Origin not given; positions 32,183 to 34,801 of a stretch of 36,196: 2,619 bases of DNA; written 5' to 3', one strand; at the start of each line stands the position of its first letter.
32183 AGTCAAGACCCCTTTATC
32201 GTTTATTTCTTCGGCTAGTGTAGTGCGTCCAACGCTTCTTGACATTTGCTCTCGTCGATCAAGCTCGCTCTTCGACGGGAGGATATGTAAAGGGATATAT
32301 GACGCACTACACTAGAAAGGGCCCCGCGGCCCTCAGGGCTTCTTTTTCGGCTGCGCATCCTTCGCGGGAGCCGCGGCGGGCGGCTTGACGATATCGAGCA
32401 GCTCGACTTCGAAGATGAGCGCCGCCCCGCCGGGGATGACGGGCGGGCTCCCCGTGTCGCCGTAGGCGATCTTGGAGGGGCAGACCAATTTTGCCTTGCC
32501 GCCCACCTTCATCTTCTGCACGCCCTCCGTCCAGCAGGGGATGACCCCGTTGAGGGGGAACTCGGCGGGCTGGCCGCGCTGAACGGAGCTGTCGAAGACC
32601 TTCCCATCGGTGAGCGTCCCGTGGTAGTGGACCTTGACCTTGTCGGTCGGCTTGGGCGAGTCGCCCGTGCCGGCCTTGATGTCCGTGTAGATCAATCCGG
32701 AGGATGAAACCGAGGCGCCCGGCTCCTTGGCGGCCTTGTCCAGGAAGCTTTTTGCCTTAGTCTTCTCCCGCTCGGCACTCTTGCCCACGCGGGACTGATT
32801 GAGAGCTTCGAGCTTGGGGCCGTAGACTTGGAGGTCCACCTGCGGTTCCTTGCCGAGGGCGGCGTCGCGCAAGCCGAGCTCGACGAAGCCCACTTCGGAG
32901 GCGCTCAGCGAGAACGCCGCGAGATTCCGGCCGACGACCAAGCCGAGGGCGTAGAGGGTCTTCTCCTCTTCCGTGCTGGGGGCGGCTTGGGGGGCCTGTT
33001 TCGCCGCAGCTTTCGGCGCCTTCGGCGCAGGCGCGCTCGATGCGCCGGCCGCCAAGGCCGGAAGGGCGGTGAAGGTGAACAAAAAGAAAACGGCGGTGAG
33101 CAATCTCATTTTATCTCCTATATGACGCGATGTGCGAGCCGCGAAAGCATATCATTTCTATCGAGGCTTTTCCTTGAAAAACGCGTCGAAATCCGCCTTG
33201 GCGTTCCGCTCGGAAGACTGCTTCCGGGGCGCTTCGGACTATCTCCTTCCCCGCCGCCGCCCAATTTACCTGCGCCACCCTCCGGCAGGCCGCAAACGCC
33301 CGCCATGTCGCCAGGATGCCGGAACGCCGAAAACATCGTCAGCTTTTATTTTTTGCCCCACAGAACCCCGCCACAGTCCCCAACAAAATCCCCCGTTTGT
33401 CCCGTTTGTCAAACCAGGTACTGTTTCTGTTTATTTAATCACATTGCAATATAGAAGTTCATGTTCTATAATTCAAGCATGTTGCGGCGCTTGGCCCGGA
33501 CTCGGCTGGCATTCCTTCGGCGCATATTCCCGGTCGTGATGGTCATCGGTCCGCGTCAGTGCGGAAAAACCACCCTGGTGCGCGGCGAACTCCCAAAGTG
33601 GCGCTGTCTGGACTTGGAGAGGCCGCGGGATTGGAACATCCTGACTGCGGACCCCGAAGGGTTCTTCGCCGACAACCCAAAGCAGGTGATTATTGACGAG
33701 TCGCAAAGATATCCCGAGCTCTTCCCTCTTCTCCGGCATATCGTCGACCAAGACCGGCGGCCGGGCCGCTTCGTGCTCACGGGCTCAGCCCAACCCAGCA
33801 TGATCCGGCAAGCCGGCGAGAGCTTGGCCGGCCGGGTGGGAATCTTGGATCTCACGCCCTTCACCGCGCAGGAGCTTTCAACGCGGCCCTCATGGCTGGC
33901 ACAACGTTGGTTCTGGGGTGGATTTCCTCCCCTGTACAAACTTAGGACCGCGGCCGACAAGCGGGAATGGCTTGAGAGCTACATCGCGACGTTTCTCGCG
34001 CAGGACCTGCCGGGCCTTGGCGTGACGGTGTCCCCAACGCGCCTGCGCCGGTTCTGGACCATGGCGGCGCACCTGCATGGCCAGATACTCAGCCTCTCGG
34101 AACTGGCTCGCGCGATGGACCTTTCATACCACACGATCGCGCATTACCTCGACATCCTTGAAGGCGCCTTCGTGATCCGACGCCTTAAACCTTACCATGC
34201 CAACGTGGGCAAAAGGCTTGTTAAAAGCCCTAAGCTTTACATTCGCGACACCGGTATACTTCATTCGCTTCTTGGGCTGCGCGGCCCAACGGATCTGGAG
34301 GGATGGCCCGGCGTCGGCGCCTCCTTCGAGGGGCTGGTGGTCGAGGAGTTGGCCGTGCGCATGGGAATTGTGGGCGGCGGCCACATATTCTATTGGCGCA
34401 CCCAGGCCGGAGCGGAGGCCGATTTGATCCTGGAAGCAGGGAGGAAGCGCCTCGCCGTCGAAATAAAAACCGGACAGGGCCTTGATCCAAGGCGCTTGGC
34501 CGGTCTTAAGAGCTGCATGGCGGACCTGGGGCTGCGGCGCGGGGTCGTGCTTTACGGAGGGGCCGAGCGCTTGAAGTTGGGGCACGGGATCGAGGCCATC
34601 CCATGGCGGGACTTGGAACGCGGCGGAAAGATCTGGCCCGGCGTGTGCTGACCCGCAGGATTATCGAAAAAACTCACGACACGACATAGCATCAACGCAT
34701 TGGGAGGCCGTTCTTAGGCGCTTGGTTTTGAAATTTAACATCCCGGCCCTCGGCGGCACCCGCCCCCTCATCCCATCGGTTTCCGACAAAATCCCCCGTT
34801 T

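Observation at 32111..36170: Five same-orientation 50-bp junction repeats partition a TA-rich region into cassette-like modules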

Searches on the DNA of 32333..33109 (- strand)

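Call 34: search_rna_families(source=L024, threshold=evalue, max_evalue=0.1, show_alignments=3)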
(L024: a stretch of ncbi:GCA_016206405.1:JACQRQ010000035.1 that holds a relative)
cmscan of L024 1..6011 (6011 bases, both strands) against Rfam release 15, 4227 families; matches with E-value up to 0.1: 4.
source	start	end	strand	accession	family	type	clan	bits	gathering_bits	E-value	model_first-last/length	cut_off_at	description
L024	283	537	+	RF02005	group-II-D1D4-6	Intron;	CL00102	69.6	49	2e-18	1-225/225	no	Group II catalytic intron D1-D4-6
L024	2097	2195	+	RF00029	Intron_gpII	Intron;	-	41.8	40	7.3e-06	1-77/77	no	Group II catalytic intron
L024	2097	2134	+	RF04357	Plastid-ndhA-ndhB-2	Intron;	CL00155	32.8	53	0.00019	1-41/41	no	Plastid-ndhA-ndhB-2 group II-D5 intron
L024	2099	2131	+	RF04336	Plastid-petD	Intron;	-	28.3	65.5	0.0082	10-43/47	no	Plastid-petD group II-D5 intron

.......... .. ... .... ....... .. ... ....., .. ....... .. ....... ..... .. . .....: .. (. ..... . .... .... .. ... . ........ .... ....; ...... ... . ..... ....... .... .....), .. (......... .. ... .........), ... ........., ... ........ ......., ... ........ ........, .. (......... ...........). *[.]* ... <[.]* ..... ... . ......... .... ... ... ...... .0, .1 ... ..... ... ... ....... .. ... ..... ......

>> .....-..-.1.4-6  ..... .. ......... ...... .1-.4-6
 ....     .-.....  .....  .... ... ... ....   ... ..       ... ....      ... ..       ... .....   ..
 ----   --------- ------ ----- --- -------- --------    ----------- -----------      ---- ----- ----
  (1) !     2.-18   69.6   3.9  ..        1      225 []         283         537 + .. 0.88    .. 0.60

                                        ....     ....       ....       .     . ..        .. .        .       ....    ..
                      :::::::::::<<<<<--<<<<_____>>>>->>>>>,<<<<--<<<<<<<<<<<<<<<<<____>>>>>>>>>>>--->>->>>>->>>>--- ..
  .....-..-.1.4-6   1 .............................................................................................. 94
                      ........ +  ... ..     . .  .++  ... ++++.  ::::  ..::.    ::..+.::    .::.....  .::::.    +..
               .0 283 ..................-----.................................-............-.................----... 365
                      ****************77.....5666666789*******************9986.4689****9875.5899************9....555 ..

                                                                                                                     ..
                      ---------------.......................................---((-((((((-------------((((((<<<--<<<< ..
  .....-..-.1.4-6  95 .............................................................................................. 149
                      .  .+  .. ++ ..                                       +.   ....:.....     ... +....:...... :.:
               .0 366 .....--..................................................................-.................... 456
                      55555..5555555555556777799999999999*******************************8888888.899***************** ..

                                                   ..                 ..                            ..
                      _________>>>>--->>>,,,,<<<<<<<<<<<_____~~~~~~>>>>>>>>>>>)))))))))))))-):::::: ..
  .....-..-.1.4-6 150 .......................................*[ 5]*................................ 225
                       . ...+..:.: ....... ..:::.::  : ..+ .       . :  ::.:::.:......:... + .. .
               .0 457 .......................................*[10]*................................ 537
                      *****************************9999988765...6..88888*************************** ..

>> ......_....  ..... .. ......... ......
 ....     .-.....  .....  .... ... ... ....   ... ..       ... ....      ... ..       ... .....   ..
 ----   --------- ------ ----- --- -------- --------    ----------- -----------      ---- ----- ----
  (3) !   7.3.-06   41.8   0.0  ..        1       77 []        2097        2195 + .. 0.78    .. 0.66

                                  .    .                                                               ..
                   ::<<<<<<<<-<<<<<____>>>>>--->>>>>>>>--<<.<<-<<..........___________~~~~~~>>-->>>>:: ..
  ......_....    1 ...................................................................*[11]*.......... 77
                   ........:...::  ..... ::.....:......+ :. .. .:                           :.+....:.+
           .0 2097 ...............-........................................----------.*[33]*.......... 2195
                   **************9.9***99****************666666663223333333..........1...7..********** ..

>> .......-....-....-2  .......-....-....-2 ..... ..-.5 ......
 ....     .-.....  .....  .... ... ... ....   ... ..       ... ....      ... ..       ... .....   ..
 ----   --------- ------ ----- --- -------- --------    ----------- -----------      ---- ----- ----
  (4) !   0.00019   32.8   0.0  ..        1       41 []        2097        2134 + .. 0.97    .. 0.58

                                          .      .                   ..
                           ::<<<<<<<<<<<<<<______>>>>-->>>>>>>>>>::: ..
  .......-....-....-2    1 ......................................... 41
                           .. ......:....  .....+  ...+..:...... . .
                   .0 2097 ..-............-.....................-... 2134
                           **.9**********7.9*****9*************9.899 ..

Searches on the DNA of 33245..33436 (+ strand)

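Call 56: search_dna_similar(query=window:33245-33436:+, collection=plasmids, mode=distant, max_evalue=1, max_rows=10)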
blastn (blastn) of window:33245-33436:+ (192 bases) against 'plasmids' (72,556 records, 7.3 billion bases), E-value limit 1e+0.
Records with a match: 7; places in all: 8; records where one place covers at least 80% of the query: 0.
Best place of each record, by identity: 80-90% 6; 60-80% 1.
By first word of the organism name: Paracoccus 4; Agrobacterium 2; Streptomyces 1.
By predicted mobility (MOB-suite, as given by PLSDB): non-mobilizable 5; conjugative 2.
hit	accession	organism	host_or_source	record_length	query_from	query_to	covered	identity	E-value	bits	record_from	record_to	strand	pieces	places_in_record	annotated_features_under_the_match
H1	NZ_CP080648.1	Streptomyces akebiae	Whole organism,soil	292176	5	60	29%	78.6%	4e-3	48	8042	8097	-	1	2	ATP-binding protein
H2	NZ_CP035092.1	Paracoccus denitrificans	Homo sapiens,cell culture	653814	38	83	24%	80.4%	6e-1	41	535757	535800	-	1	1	hypothetical protein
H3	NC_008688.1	Paracoccus denitrificans PD1222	-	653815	38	83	24%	80.4%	6e-1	41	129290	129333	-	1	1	hypothetical protein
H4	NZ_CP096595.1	Paracoccus denitrificans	mixed culture,activated sludge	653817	38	83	24%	80.4%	6e-1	41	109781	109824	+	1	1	hypothetical protein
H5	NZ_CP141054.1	Paracoccus denitrificans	-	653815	38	83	24%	80.4%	6e-1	41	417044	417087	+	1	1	hypothetical protein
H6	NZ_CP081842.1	Agrobacterium vitis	Vitis,Cell culture,South Africa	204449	44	76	17%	88.2%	6e-1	41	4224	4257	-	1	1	none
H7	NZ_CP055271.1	Agrobacterium vitis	Vitis vinifera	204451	44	76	17%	88.2%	6e-1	41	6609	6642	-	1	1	none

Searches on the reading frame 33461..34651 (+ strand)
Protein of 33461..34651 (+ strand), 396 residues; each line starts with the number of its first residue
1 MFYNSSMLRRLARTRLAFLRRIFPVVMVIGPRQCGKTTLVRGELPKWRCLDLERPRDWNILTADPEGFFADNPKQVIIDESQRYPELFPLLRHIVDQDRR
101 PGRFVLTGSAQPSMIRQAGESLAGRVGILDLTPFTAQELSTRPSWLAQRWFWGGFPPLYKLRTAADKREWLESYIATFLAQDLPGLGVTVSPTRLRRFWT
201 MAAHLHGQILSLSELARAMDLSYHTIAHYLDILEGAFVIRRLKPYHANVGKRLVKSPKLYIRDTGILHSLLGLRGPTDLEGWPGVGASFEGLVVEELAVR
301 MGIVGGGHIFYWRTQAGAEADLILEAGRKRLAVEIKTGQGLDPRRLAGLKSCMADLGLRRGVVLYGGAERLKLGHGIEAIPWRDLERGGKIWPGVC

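Call 26: search_protein_families(library=pfam, proteins=[window:33461-34651:+], max_evalue=0.01)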
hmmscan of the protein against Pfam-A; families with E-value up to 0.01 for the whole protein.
window:33461-34651:+ (396 aa): 2 families
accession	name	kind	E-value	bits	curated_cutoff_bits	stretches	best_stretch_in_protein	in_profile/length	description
PF13635.12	DUF4143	-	5.6e-42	143.6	28.1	1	181-337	2-159/160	Domain of unknown function (DUF4143)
PF13173.12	AAA_14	-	7.7e-23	81.4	27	1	24-139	3-128/129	AAA domain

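Call 33: find_encoding_contigs(protein=window:33461-34651:+, flank=10000, max_places=10)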
Protein window:33461-34651:+ (396 aa): 3 contigs read that carry it; 2 places shown.
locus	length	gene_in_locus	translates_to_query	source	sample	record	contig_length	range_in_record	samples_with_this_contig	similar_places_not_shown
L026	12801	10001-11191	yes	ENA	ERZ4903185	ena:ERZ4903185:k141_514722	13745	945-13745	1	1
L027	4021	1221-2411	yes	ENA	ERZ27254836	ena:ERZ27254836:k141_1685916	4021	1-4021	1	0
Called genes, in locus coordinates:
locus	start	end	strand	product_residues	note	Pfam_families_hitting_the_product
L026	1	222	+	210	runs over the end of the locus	PF05643:GNA1162-like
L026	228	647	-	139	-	PF00160:Pro_isomerase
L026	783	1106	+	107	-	PF01909:NTP_transf_2, PF18765:Polbeta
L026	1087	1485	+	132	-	PF08780:NTase_sub_bind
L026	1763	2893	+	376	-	PF13433:Peripla_BP_5, PF13458:Peripla_BP_6, PF01094:ANF_receptor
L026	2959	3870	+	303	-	PF02653:BPD_transp_2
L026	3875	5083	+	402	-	PF02653:BPD_transp_2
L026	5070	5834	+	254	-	PF13476:AAA_23 (weak), PF00005:ABC_tran, PF13304:AAA_21 (faint), PF12399:BCA_ABC_TP_C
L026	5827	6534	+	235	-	PF00005:ABC_tran, PF13304:AAA_21 (faint)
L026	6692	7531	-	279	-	PF00912:Transgly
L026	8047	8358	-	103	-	-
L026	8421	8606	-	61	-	PF09957:VapB_antitoxin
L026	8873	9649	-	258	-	PF01346:FKBP_N, PF00254:FKBP_C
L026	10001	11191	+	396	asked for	PF13173:AAA_14, PF13635:DUF4143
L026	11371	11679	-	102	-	-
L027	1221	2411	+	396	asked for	PF13173:AAA_14, PF13635:DUF4143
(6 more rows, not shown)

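Call 61: search_protein_families(library=padloc, proteins=[window:33461-34651:+], max_evalue=0.001)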
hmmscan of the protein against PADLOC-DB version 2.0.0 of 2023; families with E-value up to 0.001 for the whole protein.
window:33461-34651:+ (396 aa): 7 families
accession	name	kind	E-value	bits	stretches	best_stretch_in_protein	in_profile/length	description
PDLC04790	PDC-S01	-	1.8e-98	328.1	2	144-385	172-417/422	-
PDLC04789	PDC-S01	-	4.1e-46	155.7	1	24-338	18-341/375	-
PDLC04791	PDC-S01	-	3.8e-32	109.5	1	15-341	13-355/395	-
PDLC04787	PDC-S01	-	8e-23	79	1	72-356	92-379/412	-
PDLC04788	PDC-S01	-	7.2e-14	49.5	1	193-364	231-406/448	-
PDLC04786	PDC-S01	-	6.4e-12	42.9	1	255-346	304-395/439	-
PDLC04792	PDC-S01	-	1.6e-09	34.9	1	258-364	306-411/452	-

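Call 62: search_protein_families(library=ncbifam, proteins=[window:33461-34651:+], max_evalue=0.001)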
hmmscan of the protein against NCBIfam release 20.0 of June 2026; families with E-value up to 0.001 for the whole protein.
window:33461-34651:+ (396 aa): 0 families
